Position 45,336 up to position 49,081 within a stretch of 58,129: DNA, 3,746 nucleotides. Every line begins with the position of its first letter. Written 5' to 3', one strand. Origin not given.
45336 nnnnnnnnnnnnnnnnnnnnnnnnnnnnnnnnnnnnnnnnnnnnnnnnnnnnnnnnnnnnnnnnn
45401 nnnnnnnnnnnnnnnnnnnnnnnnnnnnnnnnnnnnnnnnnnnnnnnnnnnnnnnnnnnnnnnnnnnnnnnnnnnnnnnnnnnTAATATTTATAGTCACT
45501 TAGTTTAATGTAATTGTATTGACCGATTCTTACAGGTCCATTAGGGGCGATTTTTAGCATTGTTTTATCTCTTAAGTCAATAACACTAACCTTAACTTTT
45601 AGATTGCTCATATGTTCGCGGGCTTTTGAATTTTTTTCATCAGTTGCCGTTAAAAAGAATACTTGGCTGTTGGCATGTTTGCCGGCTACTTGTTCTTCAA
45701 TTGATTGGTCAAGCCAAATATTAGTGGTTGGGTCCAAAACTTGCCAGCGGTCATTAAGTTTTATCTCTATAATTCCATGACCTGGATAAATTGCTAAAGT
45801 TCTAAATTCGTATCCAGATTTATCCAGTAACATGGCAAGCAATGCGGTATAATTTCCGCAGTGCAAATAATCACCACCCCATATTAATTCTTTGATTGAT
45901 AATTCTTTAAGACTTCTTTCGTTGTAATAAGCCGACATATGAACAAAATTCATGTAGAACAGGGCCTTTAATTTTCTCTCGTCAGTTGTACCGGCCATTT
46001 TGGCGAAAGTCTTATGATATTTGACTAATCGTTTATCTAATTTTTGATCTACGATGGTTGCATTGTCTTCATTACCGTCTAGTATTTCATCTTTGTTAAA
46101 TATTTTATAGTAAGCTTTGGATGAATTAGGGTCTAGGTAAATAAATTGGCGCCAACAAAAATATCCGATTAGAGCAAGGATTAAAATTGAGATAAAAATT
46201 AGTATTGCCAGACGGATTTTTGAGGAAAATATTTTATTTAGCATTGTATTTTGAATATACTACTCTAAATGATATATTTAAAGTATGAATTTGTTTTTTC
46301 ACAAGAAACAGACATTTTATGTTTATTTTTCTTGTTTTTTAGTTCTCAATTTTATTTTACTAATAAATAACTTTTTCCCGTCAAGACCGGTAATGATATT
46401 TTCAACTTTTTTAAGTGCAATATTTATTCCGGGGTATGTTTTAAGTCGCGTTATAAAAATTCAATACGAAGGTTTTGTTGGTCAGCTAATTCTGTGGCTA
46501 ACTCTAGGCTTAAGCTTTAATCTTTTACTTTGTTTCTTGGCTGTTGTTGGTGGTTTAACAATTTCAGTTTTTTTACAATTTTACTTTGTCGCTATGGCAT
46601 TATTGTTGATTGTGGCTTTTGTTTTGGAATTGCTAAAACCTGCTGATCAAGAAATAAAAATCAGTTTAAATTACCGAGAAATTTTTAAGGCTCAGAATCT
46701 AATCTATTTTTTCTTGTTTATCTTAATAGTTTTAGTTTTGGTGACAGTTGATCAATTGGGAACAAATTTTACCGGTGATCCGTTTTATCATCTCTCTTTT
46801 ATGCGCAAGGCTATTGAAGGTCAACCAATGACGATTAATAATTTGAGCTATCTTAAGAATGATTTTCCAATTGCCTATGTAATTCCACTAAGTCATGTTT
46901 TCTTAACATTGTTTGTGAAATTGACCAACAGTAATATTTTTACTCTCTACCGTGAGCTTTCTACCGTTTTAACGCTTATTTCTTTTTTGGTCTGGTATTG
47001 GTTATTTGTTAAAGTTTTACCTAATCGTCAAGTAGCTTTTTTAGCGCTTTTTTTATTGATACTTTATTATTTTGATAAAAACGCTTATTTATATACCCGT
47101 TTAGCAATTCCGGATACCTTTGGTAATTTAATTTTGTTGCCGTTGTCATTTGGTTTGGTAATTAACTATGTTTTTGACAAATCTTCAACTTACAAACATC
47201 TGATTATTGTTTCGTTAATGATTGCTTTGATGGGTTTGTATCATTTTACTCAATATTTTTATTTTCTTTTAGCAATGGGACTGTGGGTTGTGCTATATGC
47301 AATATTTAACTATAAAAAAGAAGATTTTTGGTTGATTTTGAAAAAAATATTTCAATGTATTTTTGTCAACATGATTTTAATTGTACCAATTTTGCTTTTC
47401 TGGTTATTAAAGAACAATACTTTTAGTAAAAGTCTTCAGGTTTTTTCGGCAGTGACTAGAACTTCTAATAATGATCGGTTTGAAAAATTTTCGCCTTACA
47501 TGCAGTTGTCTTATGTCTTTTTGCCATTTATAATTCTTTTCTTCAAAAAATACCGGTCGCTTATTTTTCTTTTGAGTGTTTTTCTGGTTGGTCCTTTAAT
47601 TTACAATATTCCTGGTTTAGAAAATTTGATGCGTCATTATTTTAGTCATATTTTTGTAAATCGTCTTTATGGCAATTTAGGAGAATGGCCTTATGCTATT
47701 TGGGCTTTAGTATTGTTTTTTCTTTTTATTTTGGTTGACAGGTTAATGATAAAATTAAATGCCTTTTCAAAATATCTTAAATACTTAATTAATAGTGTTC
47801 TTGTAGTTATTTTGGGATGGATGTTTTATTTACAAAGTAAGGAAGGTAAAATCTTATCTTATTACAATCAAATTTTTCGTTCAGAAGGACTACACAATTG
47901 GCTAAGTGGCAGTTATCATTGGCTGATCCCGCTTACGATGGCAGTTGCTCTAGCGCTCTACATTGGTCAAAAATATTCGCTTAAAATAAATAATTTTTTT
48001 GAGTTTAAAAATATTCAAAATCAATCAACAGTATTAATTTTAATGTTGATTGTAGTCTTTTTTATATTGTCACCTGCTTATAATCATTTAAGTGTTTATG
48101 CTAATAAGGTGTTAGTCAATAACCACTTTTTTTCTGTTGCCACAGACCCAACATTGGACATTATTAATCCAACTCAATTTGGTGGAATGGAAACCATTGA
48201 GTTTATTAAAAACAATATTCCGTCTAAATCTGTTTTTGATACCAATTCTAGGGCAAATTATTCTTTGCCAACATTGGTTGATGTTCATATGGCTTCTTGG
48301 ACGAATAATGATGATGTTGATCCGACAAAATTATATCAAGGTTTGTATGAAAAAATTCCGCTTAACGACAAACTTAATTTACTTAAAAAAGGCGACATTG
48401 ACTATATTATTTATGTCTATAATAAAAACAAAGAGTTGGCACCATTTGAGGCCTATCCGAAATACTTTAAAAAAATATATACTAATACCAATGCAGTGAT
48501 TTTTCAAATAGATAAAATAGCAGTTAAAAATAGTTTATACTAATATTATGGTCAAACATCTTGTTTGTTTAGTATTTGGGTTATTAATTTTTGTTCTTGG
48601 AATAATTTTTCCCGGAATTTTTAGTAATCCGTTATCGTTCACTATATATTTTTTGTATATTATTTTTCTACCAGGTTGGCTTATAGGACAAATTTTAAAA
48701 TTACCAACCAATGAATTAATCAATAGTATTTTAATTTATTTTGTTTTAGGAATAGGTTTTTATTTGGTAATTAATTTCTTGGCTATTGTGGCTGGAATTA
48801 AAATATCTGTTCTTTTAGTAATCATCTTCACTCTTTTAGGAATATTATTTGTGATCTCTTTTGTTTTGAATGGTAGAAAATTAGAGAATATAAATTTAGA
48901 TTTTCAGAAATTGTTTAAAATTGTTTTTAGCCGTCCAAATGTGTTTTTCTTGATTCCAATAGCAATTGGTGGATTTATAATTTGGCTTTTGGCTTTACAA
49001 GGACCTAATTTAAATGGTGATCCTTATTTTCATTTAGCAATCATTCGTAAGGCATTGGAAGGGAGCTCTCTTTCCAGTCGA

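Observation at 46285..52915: Tandem triplet of ~720-aa, ~15-TM paralogous membrane proteins that I cannot place in a named family (candidate new GT-C-like clade)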

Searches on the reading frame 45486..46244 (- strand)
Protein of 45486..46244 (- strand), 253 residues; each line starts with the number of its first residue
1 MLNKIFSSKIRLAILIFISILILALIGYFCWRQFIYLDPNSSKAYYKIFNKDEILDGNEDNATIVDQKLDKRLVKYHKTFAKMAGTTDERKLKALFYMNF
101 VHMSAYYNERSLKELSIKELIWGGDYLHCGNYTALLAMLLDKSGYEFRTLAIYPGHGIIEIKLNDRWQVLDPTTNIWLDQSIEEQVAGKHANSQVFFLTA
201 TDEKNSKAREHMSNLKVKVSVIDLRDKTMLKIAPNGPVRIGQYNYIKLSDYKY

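Call 19: search_protein_families(library=pfam, proteins=[window:45486-46244:-], max_evalue=0.001)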
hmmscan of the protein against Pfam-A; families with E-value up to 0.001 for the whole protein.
window:45486-46244:- (253 aa): 0 families

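Call 38: search_protein_families(library=ncbifam, proteins=[window:45486-46244:-], max_evalue=0.01)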
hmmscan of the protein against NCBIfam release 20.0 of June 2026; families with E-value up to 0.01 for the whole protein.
window:45486-46244:- (253 aa): 0 families

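Call 39: search_protein_families(library=pfam, proteins=[window:45486-46244:-], max_evalue=0.1)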
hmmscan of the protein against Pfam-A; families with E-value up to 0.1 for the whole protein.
window:45486-46244:- (253 aa): 0 families

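Call 55: search_solved_structures(query=window:45486-46244:-, max_evalue=10, show_alignments=2)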
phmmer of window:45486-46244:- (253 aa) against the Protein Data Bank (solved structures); distinct sequences matched with E-value up to 10: 5.
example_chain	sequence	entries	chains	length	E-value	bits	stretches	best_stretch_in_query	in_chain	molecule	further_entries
9zqb_P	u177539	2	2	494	0.028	17.3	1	168-235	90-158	Poly [ADP-ribose] polymerase 2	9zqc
7aeo_A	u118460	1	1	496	0.028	17.3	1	168-235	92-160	Poly [ADP-ribose] polymerase 2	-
6usj_U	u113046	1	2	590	0.037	16.9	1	168-235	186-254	Poly [ADP-ribose] polymerase 2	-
6x0l_P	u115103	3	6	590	0.038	16.9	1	168-235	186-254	Poly [ADP-ribose] polymerase 2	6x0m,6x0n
3ly5_A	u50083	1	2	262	1.6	11.6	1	38-125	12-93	ATP-dependent RNA helicase DDX18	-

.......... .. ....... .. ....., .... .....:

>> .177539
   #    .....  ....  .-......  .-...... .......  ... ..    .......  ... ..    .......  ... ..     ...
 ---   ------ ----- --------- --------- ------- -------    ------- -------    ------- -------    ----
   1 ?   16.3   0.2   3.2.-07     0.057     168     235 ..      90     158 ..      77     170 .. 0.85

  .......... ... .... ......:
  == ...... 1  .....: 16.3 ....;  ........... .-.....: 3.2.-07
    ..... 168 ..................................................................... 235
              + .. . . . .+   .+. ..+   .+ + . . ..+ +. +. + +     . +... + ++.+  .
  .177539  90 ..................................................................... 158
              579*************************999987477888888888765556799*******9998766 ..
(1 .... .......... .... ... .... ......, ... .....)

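Call 57: find_homologous_proteins(query=window:45486-46244:-, max_evalue=0.001)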
Query window:45486-46244:- (253 aa): 28 proteins with E <= 0.001 among 957 candidates.
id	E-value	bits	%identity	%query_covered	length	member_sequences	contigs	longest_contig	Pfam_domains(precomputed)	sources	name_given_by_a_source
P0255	9.3e-166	567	100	100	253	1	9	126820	-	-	-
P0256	5.1e-115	401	75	91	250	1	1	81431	-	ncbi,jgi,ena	ncbi:MAG: hypothetical protein WCV58_01345 [Patescibacteria group bacterium]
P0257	5.5e-112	391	72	90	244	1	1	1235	-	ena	-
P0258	8.9e-89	315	61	92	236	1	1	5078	-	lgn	-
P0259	1.5e-85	305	59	94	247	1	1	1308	-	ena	-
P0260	3.6e-80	287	53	95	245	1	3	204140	-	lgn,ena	-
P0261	1.9e-77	278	55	89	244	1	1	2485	-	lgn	-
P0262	4.3e-76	274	55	95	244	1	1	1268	-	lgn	-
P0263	1.2e-75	272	52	99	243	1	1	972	-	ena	-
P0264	1.6e-74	269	52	95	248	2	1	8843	-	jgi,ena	-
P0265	6.1e-74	267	54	99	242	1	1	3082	-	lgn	-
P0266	4.7e-73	264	54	96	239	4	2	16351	-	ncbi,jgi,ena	-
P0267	9.5e-73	263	56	93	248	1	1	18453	-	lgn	-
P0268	2.9e-72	261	54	92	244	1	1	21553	-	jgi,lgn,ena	-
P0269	1.6e-71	259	53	87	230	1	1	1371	-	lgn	-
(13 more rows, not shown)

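Call 64: predict_structure(alignment_id=A2)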
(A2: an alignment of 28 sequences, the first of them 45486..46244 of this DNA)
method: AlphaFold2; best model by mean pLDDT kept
length: 253 residues; sequences in the alignment: 28
mean_pLDDT: 94.3   pTM: 0.89
mean pLDDT of the five models: 94.3, 93.9, 93.8, 93.6, 93.0
residues with pLDDT >= 90: 216; 70-90: 32; 50-70: 5; < 50: 0
segments of 3 or more residues with pLDDT < 50: none
pLDDT, mean of each block of 10 residues (from residue 1): 72 95 95 88 97 96 98 98 98 99 97 95 96 99 98 93 97 98 90 95 96 93 94 84 96 96
secondary structure, 60 per line:
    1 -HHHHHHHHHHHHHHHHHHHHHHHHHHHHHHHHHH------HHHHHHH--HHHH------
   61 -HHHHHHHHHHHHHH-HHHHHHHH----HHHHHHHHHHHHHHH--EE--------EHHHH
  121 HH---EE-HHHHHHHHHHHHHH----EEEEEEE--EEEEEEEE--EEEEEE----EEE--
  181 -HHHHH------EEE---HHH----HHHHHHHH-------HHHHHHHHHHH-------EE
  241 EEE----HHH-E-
elements in order: H2-35 H42-48 H51-54 H62-75 H77-84 H89-103 H117-122 H129-142 E147-153 E156-163 E166-171 E176-178 H182-186 E193-195 H206-213 H221-231 E239-243

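Call 66: fold_search(model_id=the predicted structure, library=pdb)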
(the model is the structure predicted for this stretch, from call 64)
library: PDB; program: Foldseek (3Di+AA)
matches with E <= 10: 216; with E <= 0.001: 1
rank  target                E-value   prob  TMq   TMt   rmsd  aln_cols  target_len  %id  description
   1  3isr_C                8.1e-04  1.00  0.30  0.27   5.9       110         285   18  The Crystal Structure of a Putative Cysteine Protease from Cytophaga hutchinsonii to 1.9A (released 2009-09-08)
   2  9crn                  1.0e-03  1.00  0.29  0.21  15.1       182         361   14  Crystal structure of Streptococcus pyogenes TglA (released 2024-08-14)
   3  3isr_A                1.1e-03  1.00  0.30  0.27   6.0       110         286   18  The Crystal Structure of a Putative Cysteine Protease from Cytophaga hutchinsonii to 1.9A (released 2009-09-08)
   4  4xz7_B                1.5e-03  1.00  0.31  0.22  10.2       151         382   13  Crystal structure of a TGase (released 2015-06-24)
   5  2f4m_A                1.6e-03  0.99  0.33  0.29  14.6       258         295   10  The Mouse PNGase-HR23 Complex Reveals a Complete Remodulation of the Protein-Protein Interface Compared to its Yeast O (released 2006-03-07)
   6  2f4o_A                2.2e-03  0.99  0.33  0.30  15.0       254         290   11  The Mouse PNGase-HR23 Complex Reveals a Complete Remodulation of the Protein-Protein Interface Compared to its Yeast O (released 2006-03-07)
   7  3isr_B                4.6e-03  1.00  0.30  0.26   6.1       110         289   18  The Crystal Structure of a Putative Cysteine Protease from Cytophaga hutchinsonii to 1.9A (released 2009-09-08)
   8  3kd4_A                1.3e-02  0.97  0.26  0.14   9.7       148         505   12  CRYSTAL STRUCTURE OF A PUTATIVE PROTEASE (BDI_1141) FROM PARABACTEROIDES DISTASONIS ATCC 8503 AT 2.00 A RESOLUTION (released 2009-11-24)
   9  1x3w_A                1.8e-02  0.99  0.38  0.31  18.6       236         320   13  Structure of a peptide:N-glycanase-Rad23 complex (released 2005-06-14)
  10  3esw_A                2.3e-02  0.98  0.37  0.29  18.4       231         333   16  Complex of yeast PNGase with GlcNAc2-IAc. (released 2008-11-11)
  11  8z4f_B                3.1e-02  0.99  0.26  0.30   3.5       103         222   16  Pseudomurein Endoisopeptidases PeiP (released 2024-10-30)
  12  6g49                  3.9e-02  0.97  0.34  0.30  10.5       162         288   13  Crystal structure of the periplasmic domain of TgpA from Pseudomonas aeruginosa (released 2019-04-10)
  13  3lnb                  4.4e-02  0.96  0.24  0.24   5.1       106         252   18  Crystal Structure Analysis of Arylamine N-acetyltransferase C from Bacillus anthracis (released 2011-01-26)
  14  2pfr_B                5.5e-02  0.97  0.29  0.26   5.6       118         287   14  Human N-acetyltransferase 2 (released 2007-05-15)
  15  6qby_C                6.5e-02  0.57  0.20  0.21   6.0        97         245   20  Crystal structure of VASH 2 in complex with SVBP (released 2019-04-24)
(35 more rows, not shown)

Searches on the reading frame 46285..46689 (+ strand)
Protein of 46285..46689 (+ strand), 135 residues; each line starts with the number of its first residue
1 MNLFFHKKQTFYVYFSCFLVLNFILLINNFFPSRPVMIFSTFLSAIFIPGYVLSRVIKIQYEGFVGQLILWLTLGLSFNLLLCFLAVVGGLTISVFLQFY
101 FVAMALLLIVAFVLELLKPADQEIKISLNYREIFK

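Call 86: search_protein_families(library=pfam, proteins=[window:46285-46689:+], max_evalue=10)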
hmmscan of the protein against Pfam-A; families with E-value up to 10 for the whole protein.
window:46285-46689:+ (135 aa): 0 families

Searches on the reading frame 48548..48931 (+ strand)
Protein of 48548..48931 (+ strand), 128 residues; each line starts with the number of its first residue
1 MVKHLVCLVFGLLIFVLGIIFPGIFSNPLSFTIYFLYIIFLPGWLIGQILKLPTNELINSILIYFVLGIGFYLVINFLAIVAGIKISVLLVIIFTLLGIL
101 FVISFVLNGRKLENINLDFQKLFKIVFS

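Call 86: search_protein_families(library=pfam, proteins=[window:48548-48931:+], max_evalue=10)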
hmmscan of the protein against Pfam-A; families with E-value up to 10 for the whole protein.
window:48548-48931:+ (128 aa): 2 families
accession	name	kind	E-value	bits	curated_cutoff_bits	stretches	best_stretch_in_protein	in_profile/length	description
PF01757.29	Acyl_transf_3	-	0.11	12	31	1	4-112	152-266/326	Acyltransferase domain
PF09843.14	DUF2070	-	9.2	4.9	30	1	4-111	75-181/561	Predicted membrane protein (DUF2070)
